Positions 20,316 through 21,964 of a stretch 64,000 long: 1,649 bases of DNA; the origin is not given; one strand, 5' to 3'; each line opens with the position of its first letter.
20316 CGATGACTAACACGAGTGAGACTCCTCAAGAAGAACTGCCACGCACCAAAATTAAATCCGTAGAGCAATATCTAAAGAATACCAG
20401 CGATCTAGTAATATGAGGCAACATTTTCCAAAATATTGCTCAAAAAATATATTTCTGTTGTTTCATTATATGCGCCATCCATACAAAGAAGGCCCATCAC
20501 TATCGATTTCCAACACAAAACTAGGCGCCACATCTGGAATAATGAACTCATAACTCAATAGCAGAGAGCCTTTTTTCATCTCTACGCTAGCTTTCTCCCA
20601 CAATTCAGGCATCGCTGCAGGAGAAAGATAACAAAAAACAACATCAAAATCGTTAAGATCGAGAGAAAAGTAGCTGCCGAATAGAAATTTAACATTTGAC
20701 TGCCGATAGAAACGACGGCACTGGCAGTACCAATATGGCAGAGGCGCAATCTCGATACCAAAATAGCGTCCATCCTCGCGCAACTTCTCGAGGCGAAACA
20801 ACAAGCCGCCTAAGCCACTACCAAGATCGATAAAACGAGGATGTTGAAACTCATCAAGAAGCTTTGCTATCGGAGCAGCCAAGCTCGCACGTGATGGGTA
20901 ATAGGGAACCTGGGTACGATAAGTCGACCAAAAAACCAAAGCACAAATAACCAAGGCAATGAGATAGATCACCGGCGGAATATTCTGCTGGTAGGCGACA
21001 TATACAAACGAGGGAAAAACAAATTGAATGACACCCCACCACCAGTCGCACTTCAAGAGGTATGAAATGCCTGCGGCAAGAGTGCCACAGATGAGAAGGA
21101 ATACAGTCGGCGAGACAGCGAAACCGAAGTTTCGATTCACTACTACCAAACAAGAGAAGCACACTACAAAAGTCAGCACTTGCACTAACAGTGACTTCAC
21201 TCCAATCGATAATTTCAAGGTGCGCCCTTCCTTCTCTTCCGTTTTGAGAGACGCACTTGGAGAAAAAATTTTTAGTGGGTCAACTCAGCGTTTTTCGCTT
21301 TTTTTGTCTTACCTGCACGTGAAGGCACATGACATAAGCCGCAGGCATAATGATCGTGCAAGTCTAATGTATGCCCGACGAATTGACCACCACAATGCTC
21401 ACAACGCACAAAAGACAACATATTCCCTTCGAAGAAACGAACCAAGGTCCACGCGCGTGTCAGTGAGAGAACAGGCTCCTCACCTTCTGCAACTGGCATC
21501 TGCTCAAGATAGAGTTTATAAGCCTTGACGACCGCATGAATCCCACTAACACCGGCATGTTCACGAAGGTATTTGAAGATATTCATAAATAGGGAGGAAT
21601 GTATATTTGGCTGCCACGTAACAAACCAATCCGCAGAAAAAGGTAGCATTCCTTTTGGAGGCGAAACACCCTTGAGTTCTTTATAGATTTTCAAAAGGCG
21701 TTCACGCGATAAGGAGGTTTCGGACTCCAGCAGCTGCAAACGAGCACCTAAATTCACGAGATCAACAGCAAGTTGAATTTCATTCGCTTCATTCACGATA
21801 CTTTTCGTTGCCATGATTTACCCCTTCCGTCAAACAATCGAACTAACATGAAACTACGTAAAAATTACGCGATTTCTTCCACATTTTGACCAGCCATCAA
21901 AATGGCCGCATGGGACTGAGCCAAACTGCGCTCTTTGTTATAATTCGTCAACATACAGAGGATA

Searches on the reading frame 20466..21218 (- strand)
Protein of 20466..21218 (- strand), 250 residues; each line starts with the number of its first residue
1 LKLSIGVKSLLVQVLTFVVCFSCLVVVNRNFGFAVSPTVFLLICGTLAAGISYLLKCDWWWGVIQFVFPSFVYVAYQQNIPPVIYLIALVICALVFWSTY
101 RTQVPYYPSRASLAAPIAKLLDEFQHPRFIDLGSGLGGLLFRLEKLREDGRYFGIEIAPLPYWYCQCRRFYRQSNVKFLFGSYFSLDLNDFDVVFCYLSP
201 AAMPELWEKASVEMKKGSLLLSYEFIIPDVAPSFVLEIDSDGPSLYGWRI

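Call 8: search_protein_families(library=ncbifam, proteins=[window:20466-21218:-], max_evalue=0.00001)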
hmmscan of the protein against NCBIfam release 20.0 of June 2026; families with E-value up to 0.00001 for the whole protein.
window:20466-21218:- (250 aa): 0 families

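Call 55: search_protein_families(library=pfam, proteins=[window:20466-21218:-], max_evalue=0.001)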
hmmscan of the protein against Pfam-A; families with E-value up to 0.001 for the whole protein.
window:20466-21218:- (250 aa): 2 families
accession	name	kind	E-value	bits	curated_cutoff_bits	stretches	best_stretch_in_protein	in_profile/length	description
PF13847.12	Methyltransf_31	-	6.1e-06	26.4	27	1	128-204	6-88/145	Methyltransferase domain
PF13649.12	Methyltransf_25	-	0.00025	22.1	27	1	130-210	2-85/97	Methyltransferase domain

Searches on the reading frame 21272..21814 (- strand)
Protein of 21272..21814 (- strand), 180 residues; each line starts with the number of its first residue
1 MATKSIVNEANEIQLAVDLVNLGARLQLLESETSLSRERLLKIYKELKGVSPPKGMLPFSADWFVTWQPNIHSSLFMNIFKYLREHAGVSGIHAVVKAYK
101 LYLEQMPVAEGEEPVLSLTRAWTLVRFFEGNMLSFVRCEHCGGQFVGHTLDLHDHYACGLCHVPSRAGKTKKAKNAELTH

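Call 8: search_protein_families(library=ncbifam, proteins=[window:21272-21814:-], max_evalue=0.00001)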
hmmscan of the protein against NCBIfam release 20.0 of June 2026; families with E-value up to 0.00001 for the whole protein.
window:21272-21814:- (180 aa): 1 family
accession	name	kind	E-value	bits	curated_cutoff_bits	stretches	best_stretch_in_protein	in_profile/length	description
NF009365.1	PRK12722.1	equivalog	1.2e-84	282.2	216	1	4-173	2-169/170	flagellar transcriptional regulator FlhC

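Call 9: find_related_loci(query=window:21272-21814:-, collection=genome_contigs, flank=4000)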
Query window:21272-21814:- (180 aa) in genome_contigs; peptide patterns used: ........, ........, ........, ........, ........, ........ (x = any residue, [..] = any of these).
386 stretches matched a pattern; 300 encode a relative of the query (tblastn E <= 1e-3); the best 80 are kept; 80 distinct loci.
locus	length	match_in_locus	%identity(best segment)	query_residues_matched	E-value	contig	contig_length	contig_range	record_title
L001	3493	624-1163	99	1-180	2e-125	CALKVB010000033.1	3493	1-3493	MAG TPA_asm: uncultured Oxalobacteraceae bacterium isolate SRR6231193_bin.3_CONCOCT_v1.1_MAG genome assembly, contig: ER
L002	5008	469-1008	94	1-180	4e-117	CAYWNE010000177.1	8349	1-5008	MAG TPA_asm: uncultured Burkholderiaceae bacterium isolate SRP135725_co3_13 genome assembly, contig: NODE_10952_length_8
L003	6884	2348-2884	94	1-179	4e-116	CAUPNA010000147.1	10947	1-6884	MAG: uncultured Undibacterium sp. isolate m07-metabat.13 genome assembly, contig: m07-c503, whole genome shotgun sequenc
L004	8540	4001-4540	93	1-180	2e-116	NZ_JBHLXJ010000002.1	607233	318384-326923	Undibacterium danionis strain CCM 8677 soapdenovo_K_127_2, whole genome shotgun sequence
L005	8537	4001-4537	93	1-179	4e-116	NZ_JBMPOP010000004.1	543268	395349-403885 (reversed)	Undibacterium sp. Di24W NODE_4_length_543268_cov_48.031771_4, whole genome shotgun sequence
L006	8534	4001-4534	91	1-178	3e-112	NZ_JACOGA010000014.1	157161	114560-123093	Undibacterium flavidum strain LX15W 14, whole genome shotgun sequence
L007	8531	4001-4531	92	1-177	2e-112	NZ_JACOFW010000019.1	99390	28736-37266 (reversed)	Undibacterium seohonense strain KACC 16656 19, whole genome shotgun sequence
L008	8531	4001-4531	92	1-177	4e-112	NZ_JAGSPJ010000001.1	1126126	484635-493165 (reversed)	Undibacterium fentianense strain FT137W NODE_1_length_1126126_cov_41.837967, whole genome shotgun sequence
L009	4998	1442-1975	91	1-178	7e-112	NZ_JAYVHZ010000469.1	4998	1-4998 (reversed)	MAG: Undibacterium sp. isolate GL50_Down_concoct_149 GL50_Down_concoct_149_468, whole genome shotgun sequence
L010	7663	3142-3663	93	1-174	2e-111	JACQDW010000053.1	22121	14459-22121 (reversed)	MAG: Burkholderiales bacterium isolate NC_groundwater_1005_Pr1_S-0.65um_49_9 Montesol18_Sp65_coassembly_scaffold_343684,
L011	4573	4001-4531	90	1-177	4e-111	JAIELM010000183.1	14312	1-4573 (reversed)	MAG: Undibacterium sp. isolate co.spades.CONCOCT.1kb_053 c_000000000018, whole genome shotgun sequence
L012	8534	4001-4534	89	1-178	8e-111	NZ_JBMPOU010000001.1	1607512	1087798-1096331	Undibacterium sp. Ji22W NODE_1_length_1607512_cov_51.943799_1, whole genome shotgun sequence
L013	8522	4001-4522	91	1-174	2e-110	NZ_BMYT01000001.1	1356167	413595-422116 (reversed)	Undibacterium macrobrachii strain KCTC 23916 sequence01, whole genome shotgun sequence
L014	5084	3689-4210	91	1-174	2e-110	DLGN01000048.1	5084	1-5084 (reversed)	MAG TPA_asm: Oxalobacteraceae bacterium UBA7693 UBA7693_contig_122355, whole genome shotgun sequence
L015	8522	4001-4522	91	1-174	3e-110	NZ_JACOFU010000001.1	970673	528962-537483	Undibacterium amnicola strain KCTC 52442 1, whole genome shotgun sequence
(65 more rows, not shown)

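Call 23: search_dna_similar(query=window:21272-21814:-, collection=plasmids, mode=protein, max_rows=40, rows=spread)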
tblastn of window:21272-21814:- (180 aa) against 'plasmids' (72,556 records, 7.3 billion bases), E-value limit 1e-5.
Records with a match: 186; places in all: 187; records where one place covers at least 80% of the query: 181.
Best place of each record, by identity: 60-80% 6; <60% 180.
By first word of the organism name: Ralstonia 136; Caballeronia 14; Burkholderia 9; Escherichia 7; Cupriavidus 5; Salmonella 5; Paraburkholderia 2; Proteus 2; Azospirillum 2; Klebsiella 1; and 3 more.
By predicted mobility (MOB-suite, as given by PLSDB): mobilizable 124; non-mobilizable 59; conjugative 3.
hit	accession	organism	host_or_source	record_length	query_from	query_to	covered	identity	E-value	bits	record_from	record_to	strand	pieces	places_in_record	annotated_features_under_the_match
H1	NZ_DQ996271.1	Burkholderia glumae BGR1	-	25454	1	172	96%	63.4%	3e-72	243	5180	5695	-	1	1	flhC: flagellar transcriptional regulator FlhC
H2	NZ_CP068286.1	Ralstonia syzygii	Musa balbisiana cultivar Kepok,banana ...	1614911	1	173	96%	59.0%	2e-66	226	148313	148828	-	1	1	record has no annotation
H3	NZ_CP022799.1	Ralstonia solanacearum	Solanum tuberosum,single cell,Potato ...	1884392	1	173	96%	59.0%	2e-66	226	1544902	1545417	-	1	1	none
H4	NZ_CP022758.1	Ralstonia solanacearum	Solanum tuberosum,single cell,Potato ...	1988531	1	173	96%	59.0%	2e-66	226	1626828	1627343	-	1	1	none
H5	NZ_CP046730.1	Ralstonia syzygii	tobacco,cell culture,leaf veins ...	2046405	1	173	96%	59.0%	2e-66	226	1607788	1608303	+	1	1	none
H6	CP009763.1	Ralstonia solanacearum OE1-1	Solanum virginianum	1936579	1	173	96%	59.0%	2e-66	226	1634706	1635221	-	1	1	flagellar transcriptional regulator FlhC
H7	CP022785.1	Ralstonia solanacearum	Solanum tuberosum,single cell,Potato ...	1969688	1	173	96%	59.0%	2e-66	226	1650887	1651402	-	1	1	flagellar transcriptional regulator FlhC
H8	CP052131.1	Ralstonia solanacearum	tomato,cell culture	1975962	1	173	96%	59.0%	2e-66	226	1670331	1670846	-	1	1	flhC: flagellar transcriptional regulator FlhC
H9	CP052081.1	Ralstonia solanacearum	tomato,cell culture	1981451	1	173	96%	59.0%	2e-66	226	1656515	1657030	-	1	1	none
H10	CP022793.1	Ralstonia solanacearum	Solanum tuberosum,single cell,Potato ...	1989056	1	173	96%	59.0%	2e-66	226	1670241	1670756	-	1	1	flagellar transcriptional regulator FlhC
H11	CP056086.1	Ralstonia solanacearum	cell clture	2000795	1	173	96%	59.0%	2e-66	226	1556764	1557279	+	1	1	flhC: flagellar transcriptional regulator FlhC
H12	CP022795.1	Ralstonia solanacearum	Solanum tuberosum,single cell,Potato ...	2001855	1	173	96%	59.0%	2e-66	226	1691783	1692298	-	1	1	flagellar transcriptional regulator FlhC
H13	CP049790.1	Ralstonia solanacearum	whole organism,isolated from the ...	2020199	1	173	96%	59.0%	2e-66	226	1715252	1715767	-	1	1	flhC: flagellar transcriptional regulator FlhC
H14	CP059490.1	Ralstonia solanacearum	Casuarina equisetifolia,plant ...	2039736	1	173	96%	59.0%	2e-66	226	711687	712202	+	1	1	flhC: flagellar transcriptional regulator FlhC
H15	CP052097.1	Ralstonia solanacearum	tomato,cell culture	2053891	1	173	96%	59.0%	2e-66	226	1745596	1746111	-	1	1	none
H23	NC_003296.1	Ralstonia pseudosolanacearum GMI1000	-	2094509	1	173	96%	59.0%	2e-66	226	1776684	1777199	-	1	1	none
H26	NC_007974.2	Cupriavidus metallidurans CH34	-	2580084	4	172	94%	60.4%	7e-66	224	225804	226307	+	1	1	none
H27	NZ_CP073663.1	Burkholderia contaminans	Homo sapiens,blood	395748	4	175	96%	59.3%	1e-66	227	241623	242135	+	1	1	flhC: flagellar transcriptional regulator FlhC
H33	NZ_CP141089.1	Escherichia coli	Homo sapiens,Infected Human Urine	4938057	1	172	96%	57.6%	3e-61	211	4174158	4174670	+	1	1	none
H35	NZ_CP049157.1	Caballeronia sp. SBC1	whole organism,soil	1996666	1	173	96%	54.9%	3e-58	202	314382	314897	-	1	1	none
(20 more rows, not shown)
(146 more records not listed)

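Call 24: get_annotated_region(hit=H1, flank=3500)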
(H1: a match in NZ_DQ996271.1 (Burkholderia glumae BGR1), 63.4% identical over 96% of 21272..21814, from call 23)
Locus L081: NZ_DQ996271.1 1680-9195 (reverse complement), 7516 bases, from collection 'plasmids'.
description: Burkholderia glumae BGR1 plasmid pBGF3, complete sequence
organism: Burkholderia glumae BGR1 (NCBI taxid 626418)
taxonomy: Bacteria; Pseudomonadota; Betaproteobacteria; Burkholderiales; Burkholderiaceae; Burkholderia; Burkholderia glumae; Burkholderia glumae BGR1
host: -; source: -; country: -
typing (MOB-suite, as given by PLSDB): non-mobilizable
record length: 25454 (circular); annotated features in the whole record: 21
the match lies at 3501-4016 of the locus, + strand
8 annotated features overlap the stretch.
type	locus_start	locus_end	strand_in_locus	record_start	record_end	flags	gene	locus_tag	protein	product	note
CDS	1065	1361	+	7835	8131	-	-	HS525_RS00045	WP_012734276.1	H-NS histone family protein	-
CDS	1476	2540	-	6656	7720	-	-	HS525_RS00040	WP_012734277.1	glycosyltransferase family 4 protein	-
CDS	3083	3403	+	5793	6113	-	flhD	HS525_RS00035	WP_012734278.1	flagellar transcriptional regulator FlhD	GO:0045893 - positive regulation of DNA-templated transcription [Evidence IEA]; GO:1902208 - regulation of ...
CDS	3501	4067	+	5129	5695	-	flhC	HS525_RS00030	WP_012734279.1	flagellar transcriptional regulator FlhC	GO:0045893 - positive regulation of DNA-templated transcription [Evidence IEA]; GO:1902208 - regulation of ...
CDS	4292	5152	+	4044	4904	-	motA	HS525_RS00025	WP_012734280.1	flagellar motor stator protein MotA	-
CDS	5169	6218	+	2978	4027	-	motB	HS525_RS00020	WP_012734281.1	flagellar motor protein MotB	-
CDS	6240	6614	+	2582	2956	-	-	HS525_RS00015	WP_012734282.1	response regulator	GO:0000160 - phosphorelay signal transduction system [Evidence IEA]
CDS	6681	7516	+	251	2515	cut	cheA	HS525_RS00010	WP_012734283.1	chemotaxis protein CheA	GO:0006935 - chemotaxis [Evidence IEA]; GO:0000160 - phosphorelay signal transduction system [Evidence IEA]; GO:0016310 ...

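Call 25: get_annotated_region(hit=H23, flank=3500)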
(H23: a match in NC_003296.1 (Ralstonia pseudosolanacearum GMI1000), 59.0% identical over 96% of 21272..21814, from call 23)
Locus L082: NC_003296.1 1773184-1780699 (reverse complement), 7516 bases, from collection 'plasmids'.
description: Ralstonia pseudosolanacearum GMI1000 plasmid pGMI1000MP, complete sequence
organism: Ralstonia pseudosolanacearum GMI1000 (NCBI taxid 267608)
taxonomy: Bacteria; Pseudomonadota; Betaproteobacteria; Burkholderiales; Burkholderiaceae; Ralstonia; Ralstonia pseudosolanacearum; Ralstonia pseudosolanacearum GMI1000
host: -; source: -; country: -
typing (MOB-suite, as given by PLSDB): mobilizable; relaxase MOBP
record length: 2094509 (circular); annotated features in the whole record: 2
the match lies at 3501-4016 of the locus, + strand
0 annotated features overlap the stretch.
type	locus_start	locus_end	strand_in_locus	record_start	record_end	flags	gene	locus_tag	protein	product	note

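Call 26: get_annotated_region(hit=H26, flank=3500)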
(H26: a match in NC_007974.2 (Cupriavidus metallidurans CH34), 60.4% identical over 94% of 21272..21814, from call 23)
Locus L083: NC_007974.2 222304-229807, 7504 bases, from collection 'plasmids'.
description: Cupriavidus metallidurans CH34 megaplasmid, complete sequence
organism: Cupriavidus metallidurans CH34 (NCBI taxid 266264)
taxonomy: Bacteria; Pseudomonadota; Betaproteobacteria; Burkholderiales; Burkholderiaceae; Cupriavidus; Cupriavidus metallidurans; Cupriavidus metallidurans CH34
host: -; source: -; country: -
typing (MOB-suite, as given by PLSDB): mobilizable; replicon rep_cluster_104,rep_cluster_1581,rep_cluster_80; relaxase MOBP,MOBP
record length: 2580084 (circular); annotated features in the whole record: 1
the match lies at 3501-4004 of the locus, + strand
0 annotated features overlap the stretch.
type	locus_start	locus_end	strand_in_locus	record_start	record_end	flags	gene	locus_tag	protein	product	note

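Call 27: get_annotated_region(hit=H27, flank=3500)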
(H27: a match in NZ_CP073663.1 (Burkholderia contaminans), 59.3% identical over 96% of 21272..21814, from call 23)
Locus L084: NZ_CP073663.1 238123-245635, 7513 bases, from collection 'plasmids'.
description: Burkholderia contaminans strain toggle1 plasmid unnamed1, complete sequence
organism: Burkholderia contaminans (NCBI taxid 488447)
taxonomy: Bacteria; Pseudomonadota; Betaproteobacteria; Burkholderiales; Burkholderiaceae; Burkholderia; Burkholderia contaminans
host: -; source: Homo sapiens,blood; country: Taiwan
typing (MOB-suite, as given by PLSDB): non-mobilizable
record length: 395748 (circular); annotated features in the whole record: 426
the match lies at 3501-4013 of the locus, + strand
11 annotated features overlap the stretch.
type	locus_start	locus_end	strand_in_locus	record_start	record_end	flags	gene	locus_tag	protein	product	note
CDS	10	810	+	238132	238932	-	-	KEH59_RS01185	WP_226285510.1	hypothetical protein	-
CDS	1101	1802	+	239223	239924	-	-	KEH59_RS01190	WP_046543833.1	hypothetical protein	-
CDS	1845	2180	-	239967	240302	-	-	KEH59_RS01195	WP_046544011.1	hypothetical protein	-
CDS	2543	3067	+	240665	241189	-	-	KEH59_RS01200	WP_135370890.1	hypothetical protein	-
CDS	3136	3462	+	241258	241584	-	flhD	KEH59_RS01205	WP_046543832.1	flagellar transcriptional regulator FlhD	GO:0045893 - positive regulation of DNA-templated transcription [Evidence IEA]; GO:1902208 - regulation of ...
CDS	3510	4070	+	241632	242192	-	flhC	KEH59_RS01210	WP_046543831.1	flagellar transcriptional regulator FlhC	GO:0045893 - positive regulation of DNA-templated transcription [Evidence IEA]; GO:1902208 - regulation of ...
CDS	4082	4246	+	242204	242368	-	-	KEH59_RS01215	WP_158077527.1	hypothetical protein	-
CDS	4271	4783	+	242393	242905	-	-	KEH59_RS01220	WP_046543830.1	hypothetical protein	-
CDS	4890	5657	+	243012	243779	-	-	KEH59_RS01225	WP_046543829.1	hypothetical protein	-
CDS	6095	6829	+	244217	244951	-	-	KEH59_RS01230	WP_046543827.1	hypothetical protein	-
CDS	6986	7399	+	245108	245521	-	-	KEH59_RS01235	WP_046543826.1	hypothetical protein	-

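Call 28: get_annotated_region(hit=H33, flank=3500)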
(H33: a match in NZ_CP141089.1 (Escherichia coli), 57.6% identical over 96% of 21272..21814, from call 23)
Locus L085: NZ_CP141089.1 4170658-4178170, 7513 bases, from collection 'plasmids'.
description: Escherichia coli strain KE47 plasmid unnamed1, complete sequence
organism: Escherichia coli (NCBI taxid 562)
taxonomy: Bacteria; Pseudomonadota; Gammaproteobacteria; Enterobacterales; Enterobacteriaceae; Escherichia; Escherichia coli
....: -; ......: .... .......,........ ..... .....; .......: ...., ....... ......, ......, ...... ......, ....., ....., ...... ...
typing (MOB-suite, as given by PLSDB): non-mobilizable
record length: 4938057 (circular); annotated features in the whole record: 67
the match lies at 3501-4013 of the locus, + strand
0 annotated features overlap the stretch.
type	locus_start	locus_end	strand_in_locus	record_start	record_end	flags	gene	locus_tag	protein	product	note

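Call 29: get_annotated_region(hit=H35, flank=3500)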
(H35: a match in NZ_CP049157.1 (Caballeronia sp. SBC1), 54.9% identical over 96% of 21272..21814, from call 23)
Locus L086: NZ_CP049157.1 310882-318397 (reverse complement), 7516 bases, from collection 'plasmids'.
description: Caballeronia sp. SBC1 plasmid pSBC1_1, complete sequence
organism: Caballeronia sp. SBC1 (NCBI taxid 2705548)
taxonomy: Bacteria; Pseudomonadota; Betaproteobacteria; Burkholderiales; Burkholderiaceae; Caballeronia; Caballeronia sp. SBC1
host: -; source: whole organism,soil; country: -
typing (MOB-suite, as given by PLSDB): mobilizable; relaxase MOBP
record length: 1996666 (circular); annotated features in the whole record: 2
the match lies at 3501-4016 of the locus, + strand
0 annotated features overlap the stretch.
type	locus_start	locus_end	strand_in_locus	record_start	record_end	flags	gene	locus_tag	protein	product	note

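Call 37: find_homologous_proteins(query=window:21272-21814:-, max_evalue=1e-30)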
Query window:21272-21814:- (180 aa): 5787 proteins with E <= 1e-30 among 5980 candidates; the best 120 are listed.
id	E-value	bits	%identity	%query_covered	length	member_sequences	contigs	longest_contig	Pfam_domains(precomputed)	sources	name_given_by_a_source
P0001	5.2e-110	383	93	99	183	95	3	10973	PF05280.17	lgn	-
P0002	4.1e-100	351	84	99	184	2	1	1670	PF05280.17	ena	-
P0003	4.8e-99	347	86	98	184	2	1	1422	PF05280.17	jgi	jgi:flagellar transcriptional activator FlhC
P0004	6.0e-99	347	85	98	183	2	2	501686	PF05280.17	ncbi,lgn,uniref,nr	ncbi:flagellar transcriptional regulator FlhC [Undibacterium terreum]|uniref:Flagellar transcription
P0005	2.8e-98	345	85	98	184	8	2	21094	PF05280.17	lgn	-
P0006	4.5e-98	344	83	99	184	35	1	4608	PF05280.17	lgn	-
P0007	5.5e-98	344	84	98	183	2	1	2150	PF05280.17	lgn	-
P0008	6.6e-98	343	85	98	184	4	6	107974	PF05280.17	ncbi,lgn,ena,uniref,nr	ncbi:MAG: flagellar transcriptional regulator FlhC [Undibacterium sp.]|uniref:flagellar transcriptio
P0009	7.9e-98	343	85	98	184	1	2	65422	PF05280.17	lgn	-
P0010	1.1e-97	343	84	98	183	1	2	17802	PF05280.17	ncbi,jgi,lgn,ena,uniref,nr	ncbi:flagellar transcriptional regulator FlhC [Undibacterium sp.]|jgi:flagellar transcriptional acti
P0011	2.4e-97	342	84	97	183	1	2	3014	PF05280.17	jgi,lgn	jgi:flagellar transcriptional activator FlhC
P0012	2.7e-97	342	83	98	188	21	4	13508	PF05280.17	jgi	jgi:flagellar transcriptional activator FlhC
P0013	3.0e-97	341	86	98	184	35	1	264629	PF05280.17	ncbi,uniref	ncbi:flagellar transcriptional regulator FlhC [Undibacterium sp. Ji49W]|uniref:flagellar transcripti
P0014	3.6e-97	341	82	98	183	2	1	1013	PF05280.17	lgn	-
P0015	5.4e-97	341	83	98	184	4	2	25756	PF05280.17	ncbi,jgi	jgi:flagellar transcriptional activator FlhC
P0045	3.1e-88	312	78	97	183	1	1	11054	PF05280.17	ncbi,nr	ncbi:MAG: flhC [Herminiimonas sp.]|nr:flhC [Herminiimonas sp.]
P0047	5.2e-88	311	77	98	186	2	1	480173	PF05280.17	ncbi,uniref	ncbi:flagellar transcriptional regulator FlhC [Herbaspirillum sp. GCM10030257]|uniref:flagellar tran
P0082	8.8e-86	304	74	99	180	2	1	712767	PF05280.17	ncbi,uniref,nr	ncbi:flagellar transcriptional regulator FlhC [Noviherbaspirillum pedocola]|uniref:Flagellar transcr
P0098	2.3e-85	303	75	98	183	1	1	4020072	PF05280.17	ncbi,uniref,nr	ncbi:flagellar transcriptional regulator FlhC [Janthinobacterium sp. 17J80-10]|uniref:flagellar tran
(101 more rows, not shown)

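Call 38: find_encoding_contigs(protein=P0047, flank=3500, max_places=1)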
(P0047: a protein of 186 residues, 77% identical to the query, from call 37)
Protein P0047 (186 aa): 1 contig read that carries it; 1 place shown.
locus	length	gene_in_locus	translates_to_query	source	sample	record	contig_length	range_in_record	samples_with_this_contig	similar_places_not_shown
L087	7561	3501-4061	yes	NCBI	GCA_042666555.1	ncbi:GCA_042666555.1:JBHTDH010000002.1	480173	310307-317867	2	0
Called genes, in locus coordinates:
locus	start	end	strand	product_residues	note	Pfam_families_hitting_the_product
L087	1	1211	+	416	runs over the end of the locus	PF00696:AA_kinase, PF01842:ACT, PF22468:ACT_9, PF13840:ACT_7, PF01842:ACT (weak), PF22468:ACT_9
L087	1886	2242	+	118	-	PF02261:Asp_decarbox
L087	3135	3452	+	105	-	PF05247:FlhD, PF11198:DUF2857 (weak)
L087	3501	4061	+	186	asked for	PF05280:FlhC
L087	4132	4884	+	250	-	-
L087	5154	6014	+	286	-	PF20560:MotA_N, PF01618:MotA_ExbB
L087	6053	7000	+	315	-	PF13677:MotB_plug, PF00691:OmpA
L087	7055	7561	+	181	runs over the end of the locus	-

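Call 39: find_encoding_contigs(protein=P0082, flank=3500, max_places=1)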
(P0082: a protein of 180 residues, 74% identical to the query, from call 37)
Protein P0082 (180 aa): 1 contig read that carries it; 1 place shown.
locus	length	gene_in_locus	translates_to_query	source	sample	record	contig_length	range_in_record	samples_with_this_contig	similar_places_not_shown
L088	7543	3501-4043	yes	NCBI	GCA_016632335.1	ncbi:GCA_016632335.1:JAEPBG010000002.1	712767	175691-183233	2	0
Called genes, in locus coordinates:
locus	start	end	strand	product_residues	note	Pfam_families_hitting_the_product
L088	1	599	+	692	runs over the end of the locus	PF02743:dCache_1, PF13596:PAS_10 (faint), PF22588:dCache_1_like, PF00989:PAS (weak), PF08448:PAS_4, PF13188:PAS_8 (faint), PF08448:PAS_4, PF00990:GGDEF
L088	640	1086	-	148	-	-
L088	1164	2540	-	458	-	PF00202:Aminotran_3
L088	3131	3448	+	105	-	PF05247:FlhD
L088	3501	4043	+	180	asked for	PF05280:FlhC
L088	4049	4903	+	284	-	-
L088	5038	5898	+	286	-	PF20560:MotA_N, PF01618:MotA_ExbB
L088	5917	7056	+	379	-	PF13677:MotB_plug, PF00691:OmpA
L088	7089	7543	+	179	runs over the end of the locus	-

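Call 40: find_encoding_contigs(protein=P0098, flank=3500, max_places=1)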
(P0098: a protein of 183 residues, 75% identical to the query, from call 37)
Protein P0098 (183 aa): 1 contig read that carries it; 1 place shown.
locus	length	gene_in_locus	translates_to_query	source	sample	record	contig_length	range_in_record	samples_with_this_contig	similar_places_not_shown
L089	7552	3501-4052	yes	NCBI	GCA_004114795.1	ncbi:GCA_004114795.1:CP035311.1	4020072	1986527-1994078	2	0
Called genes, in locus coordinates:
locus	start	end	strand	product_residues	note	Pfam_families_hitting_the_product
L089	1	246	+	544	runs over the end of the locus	PF01590:GAF, PF13185:GAF_2, PF13492:GAF_3 (weak), PF01966:HD (weak), PF13487:HD_5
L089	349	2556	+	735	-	PF05226:CHASE2, PF00211:Guanylate_cyc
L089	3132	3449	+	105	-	PF05247:FlhD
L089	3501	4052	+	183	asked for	PF05280:FlhC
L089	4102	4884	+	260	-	-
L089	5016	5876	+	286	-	PF20560:MotA_N, PF01618:MotA_ExbB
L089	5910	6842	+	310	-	PF13677:MotB_plug, PF00691:OmpA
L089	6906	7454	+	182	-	-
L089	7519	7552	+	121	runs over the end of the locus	PF00072:Response_reg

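Call 41: find_encoding_contigs(protein=P0045, flank=3500, max_places=1)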
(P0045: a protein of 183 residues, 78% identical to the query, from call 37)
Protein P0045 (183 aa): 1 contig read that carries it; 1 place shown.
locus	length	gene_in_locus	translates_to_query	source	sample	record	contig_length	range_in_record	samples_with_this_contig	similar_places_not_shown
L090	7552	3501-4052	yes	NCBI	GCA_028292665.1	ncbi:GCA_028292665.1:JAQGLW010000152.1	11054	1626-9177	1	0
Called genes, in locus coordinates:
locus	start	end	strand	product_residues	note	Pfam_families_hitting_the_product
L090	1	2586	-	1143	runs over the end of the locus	-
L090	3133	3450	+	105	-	PF05247:FlhD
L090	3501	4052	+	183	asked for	PF05280:FlhC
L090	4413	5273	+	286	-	PF20560:MotA_N, PF01618:MotA_ExbB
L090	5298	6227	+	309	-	PF13677:MotB_plug, PF00691:OmpA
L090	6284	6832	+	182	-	-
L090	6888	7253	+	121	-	PF00072:Response_reg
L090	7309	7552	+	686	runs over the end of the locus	PF01627:Hpt, PF09078:CheY-binding, PF02895:H-kinase_dim, PF02518:HATPase_c, PF01584:CheW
